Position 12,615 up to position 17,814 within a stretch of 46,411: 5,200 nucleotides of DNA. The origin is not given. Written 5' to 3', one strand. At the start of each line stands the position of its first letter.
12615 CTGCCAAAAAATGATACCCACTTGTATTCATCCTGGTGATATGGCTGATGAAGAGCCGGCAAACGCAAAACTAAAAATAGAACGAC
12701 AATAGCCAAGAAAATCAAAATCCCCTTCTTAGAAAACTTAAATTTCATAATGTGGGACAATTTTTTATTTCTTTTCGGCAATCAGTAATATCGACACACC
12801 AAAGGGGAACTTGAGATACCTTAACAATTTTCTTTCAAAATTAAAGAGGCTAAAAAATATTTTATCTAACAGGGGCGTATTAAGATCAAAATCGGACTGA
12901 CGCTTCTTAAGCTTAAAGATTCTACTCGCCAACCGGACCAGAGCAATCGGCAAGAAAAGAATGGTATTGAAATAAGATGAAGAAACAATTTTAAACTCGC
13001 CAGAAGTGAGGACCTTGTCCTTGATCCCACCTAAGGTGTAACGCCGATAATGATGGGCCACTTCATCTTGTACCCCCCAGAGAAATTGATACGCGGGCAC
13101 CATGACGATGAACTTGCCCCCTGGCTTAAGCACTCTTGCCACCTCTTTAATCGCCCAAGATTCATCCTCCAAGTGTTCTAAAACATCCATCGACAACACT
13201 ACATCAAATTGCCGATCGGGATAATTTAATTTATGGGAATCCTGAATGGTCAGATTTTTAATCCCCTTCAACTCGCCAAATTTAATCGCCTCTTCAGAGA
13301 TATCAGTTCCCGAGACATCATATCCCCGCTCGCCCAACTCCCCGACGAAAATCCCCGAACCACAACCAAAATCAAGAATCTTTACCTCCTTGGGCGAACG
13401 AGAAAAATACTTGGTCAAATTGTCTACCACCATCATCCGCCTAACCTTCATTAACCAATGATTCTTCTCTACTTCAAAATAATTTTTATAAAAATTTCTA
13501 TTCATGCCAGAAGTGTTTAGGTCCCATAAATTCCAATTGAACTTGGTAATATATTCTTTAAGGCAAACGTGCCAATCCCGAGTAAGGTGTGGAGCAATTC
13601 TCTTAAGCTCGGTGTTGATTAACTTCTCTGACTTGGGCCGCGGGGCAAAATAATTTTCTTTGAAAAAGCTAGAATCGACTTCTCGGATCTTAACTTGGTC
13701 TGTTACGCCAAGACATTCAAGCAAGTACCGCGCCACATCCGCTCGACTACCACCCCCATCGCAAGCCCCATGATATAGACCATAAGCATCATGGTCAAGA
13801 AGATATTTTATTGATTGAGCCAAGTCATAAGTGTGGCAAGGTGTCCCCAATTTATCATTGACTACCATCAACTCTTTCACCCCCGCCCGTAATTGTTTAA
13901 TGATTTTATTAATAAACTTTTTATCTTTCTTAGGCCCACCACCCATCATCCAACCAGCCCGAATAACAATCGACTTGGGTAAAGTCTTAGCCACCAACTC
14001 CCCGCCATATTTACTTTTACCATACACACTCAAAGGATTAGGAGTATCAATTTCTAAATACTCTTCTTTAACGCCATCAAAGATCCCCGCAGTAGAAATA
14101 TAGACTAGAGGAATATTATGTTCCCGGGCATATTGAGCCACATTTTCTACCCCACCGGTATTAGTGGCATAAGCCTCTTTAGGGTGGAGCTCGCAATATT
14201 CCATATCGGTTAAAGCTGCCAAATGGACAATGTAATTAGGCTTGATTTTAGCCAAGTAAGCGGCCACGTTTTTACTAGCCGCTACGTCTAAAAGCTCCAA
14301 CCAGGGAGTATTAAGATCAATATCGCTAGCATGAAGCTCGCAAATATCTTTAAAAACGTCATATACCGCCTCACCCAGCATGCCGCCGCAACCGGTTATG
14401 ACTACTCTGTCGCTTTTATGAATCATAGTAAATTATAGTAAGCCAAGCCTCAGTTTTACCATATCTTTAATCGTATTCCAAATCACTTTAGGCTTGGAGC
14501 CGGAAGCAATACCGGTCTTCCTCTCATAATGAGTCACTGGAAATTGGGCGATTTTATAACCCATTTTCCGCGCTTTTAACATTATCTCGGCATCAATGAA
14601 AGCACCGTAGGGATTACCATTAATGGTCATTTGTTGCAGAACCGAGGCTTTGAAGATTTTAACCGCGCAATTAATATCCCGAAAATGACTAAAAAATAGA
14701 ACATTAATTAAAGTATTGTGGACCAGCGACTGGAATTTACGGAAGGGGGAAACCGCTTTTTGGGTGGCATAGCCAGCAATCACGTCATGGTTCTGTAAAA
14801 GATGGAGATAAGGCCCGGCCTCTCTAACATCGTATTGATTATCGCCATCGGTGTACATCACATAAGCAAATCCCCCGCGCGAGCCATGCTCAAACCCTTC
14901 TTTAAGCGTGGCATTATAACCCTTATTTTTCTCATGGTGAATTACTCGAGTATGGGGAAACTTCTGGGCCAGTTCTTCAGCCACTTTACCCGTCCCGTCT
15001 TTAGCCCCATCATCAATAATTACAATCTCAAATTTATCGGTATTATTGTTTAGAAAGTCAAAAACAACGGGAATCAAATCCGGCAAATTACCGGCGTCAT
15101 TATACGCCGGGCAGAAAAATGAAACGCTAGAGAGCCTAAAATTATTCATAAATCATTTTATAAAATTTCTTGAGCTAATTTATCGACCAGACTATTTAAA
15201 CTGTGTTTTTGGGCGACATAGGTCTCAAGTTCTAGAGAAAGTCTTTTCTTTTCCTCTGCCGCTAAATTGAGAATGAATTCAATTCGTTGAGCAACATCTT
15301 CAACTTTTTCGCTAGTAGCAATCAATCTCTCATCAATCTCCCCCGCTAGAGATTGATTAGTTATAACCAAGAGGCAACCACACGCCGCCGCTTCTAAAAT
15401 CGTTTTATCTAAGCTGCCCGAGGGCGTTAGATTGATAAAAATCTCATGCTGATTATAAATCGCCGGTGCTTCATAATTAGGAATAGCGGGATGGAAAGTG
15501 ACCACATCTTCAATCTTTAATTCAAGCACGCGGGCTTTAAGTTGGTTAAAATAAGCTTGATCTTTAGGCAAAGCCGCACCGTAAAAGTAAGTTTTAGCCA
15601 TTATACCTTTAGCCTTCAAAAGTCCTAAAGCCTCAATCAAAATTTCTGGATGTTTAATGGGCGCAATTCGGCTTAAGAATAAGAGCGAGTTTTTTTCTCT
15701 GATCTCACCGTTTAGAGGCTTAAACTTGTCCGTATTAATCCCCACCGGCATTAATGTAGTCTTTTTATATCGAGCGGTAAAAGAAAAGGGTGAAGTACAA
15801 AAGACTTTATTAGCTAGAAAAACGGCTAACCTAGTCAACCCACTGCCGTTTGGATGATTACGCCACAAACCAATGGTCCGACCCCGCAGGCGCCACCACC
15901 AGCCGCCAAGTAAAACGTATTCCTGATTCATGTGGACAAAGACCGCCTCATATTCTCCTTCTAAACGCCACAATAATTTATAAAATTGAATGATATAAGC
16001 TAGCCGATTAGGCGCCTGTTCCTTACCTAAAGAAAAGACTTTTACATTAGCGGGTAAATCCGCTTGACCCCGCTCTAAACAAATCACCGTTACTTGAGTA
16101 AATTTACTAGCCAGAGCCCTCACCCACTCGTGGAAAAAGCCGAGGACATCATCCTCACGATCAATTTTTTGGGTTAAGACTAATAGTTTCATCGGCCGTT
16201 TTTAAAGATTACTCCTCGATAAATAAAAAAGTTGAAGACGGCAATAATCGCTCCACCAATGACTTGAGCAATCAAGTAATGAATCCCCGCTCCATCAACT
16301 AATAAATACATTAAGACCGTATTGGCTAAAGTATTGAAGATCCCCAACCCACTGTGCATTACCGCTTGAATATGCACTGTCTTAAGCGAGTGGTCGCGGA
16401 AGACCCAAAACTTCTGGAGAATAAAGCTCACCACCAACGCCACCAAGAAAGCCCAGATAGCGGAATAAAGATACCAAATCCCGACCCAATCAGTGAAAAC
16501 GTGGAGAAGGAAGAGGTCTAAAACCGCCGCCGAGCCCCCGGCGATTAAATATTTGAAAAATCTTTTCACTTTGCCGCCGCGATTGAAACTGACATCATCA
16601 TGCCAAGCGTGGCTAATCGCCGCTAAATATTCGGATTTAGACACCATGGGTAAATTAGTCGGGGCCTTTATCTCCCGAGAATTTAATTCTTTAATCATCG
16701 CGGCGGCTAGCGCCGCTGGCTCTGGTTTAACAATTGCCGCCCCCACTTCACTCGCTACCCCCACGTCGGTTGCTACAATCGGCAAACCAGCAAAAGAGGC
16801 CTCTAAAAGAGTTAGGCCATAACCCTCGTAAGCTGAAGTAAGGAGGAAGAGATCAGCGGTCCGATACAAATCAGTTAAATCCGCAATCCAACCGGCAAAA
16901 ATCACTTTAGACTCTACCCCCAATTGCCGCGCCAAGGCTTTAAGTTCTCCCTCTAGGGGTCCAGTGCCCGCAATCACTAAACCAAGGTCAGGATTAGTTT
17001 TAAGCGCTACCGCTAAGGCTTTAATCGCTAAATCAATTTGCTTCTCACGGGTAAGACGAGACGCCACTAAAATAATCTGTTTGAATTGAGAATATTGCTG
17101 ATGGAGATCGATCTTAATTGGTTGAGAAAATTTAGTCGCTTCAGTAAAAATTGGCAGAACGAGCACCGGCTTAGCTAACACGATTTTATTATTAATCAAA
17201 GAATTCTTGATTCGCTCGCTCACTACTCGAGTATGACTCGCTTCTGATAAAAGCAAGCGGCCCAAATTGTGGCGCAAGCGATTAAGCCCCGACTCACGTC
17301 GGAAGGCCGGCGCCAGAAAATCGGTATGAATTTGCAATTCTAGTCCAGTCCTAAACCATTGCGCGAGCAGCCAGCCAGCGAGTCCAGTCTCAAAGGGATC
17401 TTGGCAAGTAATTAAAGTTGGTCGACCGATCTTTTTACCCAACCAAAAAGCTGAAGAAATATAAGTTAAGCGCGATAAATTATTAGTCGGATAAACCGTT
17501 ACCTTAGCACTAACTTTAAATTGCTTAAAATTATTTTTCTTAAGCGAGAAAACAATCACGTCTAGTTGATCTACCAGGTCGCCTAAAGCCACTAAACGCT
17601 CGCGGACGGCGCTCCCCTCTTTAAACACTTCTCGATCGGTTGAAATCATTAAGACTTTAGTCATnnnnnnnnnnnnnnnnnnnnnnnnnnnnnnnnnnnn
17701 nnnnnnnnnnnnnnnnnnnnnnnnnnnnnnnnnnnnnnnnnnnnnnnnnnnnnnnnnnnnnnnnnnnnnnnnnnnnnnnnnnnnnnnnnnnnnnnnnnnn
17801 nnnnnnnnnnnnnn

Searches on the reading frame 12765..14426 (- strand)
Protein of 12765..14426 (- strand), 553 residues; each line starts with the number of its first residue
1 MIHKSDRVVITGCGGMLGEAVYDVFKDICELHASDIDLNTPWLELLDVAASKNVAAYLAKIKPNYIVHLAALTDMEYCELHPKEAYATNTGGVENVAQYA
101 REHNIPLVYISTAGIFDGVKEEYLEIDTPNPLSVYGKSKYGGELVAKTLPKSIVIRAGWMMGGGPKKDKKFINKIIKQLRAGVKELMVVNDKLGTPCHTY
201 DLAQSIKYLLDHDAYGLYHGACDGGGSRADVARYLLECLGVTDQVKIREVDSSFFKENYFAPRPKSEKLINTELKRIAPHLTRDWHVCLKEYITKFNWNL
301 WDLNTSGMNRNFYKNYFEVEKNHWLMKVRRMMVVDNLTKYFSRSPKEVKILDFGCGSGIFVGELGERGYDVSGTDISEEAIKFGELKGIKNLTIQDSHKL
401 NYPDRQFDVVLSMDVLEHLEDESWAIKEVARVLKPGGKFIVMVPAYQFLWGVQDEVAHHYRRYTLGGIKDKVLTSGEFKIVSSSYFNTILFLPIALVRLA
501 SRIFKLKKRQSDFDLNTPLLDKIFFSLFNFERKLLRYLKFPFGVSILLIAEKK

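Call 93: search_protein_families(library=pfam, proteins=[window:12765-14426:-], max_evalue=0.00001)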
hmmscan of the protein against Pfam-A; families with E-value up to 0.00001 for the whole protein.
window:12765-14426:- (553 aa): 13 families
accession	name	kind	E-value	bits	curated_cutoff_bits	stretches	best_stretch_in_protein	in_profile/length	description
PF04321.23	RmlD_sub_bind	-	4.4e-53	180.7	27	1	7-296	2-285/287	RmlD substrate binding domain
PF08241.18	Methyltransf_11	-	9.5e-23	81.1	21.2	1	351-441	1-95/95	Methyltransferase domain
PF13489.12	Methyltransf_23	-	2.1e-19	70.3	27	1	335-452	11-124/164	Methyltransferase domain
PF01370.27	Epimerase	-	3.6e-19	69.6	20.9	1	8-212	1-227/240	NAD dependent epimerase/dehydratase family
PF13649.12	Methyltransf_25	-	1.5e-17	64.5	27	1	350-437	1-97/97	Methyltransferase domain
PF08242.18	Methyltransf_12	-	1.4e-15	58.2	30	1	351-439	1-98/98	Methyltransferase domain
PF13847.12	Methyltransf_31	-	1.7e-14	54.2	27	1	346-445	3-113/145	Methyltransferase domain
PF16363.11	GDP_Man_Dehyd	-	6.2e-09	36.2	27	1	46-155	59-173/332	GDP-mannose 4,6 dehydratase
PF02719.21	Polysacc_synt_2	-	1.1e-08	35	20.2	1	44-112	59-128/293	Polysaccharide biosynthesis protein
PF03141.22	Methyltransf_29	-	9e-08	31.6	23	1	341-444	109-220/506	Putative S-adenosyl-L-methionine-dependent methyltransferase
PF01209.24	Ubie_methyltran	-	4.3e-07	29.9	20.1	1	345-442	46-152/233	ubiE/COQ5 methyltransferase family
PF07021.18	MetW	-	7.4e-07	29.4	21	1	348-453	15-118/193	Methionine biosynthesis protein MetW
PF03848.20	TehB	-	1.2e-06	28.5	20.4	1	346-441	30-132/193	Tellurite resistance protein TehB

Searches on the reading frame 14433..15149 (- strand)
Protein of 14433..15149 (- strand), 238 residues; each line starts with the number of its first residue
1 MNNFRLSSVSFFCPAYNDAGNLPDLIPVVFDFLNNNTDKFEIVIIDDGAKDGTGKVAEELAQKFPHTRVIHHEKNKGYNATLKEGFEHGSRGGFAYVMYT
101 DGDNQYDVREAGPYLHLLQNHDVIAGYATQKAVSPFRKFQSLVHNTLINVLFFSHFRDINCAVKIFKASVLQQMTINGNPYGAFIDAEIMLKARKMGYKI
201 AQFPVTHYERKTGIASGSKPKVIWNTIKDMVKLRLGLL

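Call 94: search_protein_families(library=pfam, proteins=[window:14433-15149:-], max_evalue=0.00001)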
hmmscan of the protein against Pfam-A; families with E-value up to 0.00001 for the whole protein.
window:14433-15149:- (238 aa): 1 family
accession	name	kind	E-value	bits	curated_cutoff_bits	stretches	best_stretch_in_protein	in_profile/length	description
PF00535.33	Glycos_transf_2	-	4.6e-19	69.4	23.3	1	10-130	1-116/168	Glycosyl transferase family 2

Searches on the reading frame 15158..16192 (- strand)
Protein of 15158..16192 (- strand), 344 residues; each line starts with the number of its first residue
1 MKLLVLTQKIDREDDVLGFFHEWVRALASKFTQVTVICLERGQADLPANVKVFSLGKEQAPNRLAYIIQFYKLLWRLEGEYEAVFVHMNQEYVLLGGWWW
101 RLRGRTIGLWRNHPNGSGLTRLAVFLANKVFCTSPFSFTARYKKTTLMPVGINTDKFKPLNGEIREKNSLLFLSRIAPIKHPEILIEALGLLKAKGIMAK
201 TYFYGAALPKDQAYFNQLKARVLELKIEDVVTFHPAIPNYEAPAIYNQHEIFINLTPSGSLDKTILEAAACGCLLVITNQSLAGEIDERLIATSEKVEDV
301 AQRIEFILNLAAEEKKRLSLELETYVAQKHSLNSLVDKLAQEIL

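Call 94: search_protein_families(library=pfam, proteins=[window:15158-16192:-], max_evalue=0.00001)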
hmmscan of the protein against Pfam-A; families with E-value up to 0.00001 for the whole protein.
window:15158-16192:- (344 aa): 3 families
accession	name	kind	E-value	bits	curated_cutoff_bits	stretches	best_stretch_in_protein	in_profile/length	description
PF00534.26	Glycos_transf_1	-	8.3e-15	55.2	26.4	1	161-317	9-164/172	Glycosyl transferases group 1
PF13692.12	Glyco_trans_1_4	-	1.4e-12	48.5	27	1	168-308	2-140/142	Glycosyl transferases group 1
PF13524.12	Glyco_trans_1_2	-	8.2e-09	36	25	1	225-339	27-142/144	Glycosyl transferase-like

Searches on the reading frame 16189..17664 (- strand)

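Call 94: search_protein_families(library=pfam, proteins=[window:16189-17664:-], max_evalue=0.00001)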
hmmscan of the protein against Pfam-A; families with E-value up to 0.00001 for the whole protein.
window:16189-17664:- (491 aa): 6 families
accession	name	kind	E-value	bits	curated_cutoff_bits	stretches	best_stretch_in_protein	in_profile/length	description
PF00534.26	Glycos_transf_1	-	5.9e-30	104.5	26.4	1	195-330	15-159/172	Glycosyl transferases group 1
PF13692.12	Glyco_trans_1_4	-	1.4e-28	100.3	27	1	196-326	2-139/142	Glycosyl transferases group 1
PF04138.20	GtrA_DPMS_TM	-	1.8e-19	70.5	26.1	1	371-487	1-117/117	GtrA/DPMS, transmembrane domain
PF20706.3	GT4-conflict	-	1.6e-11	44.3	26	1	131-324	136-333/385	Family 4 Glycosyltransferase in conflict systems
PF13439.12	Glyco_transf_4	-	2.8e-06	27.9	28.5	1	34-170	20-162/170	Glycosyltransferase Family 4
PF13579.12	Glyco_trans_4_4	-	3.9e-06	27.7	29.7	0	56-171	43-156/158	Glycosyl transferase 4-like domain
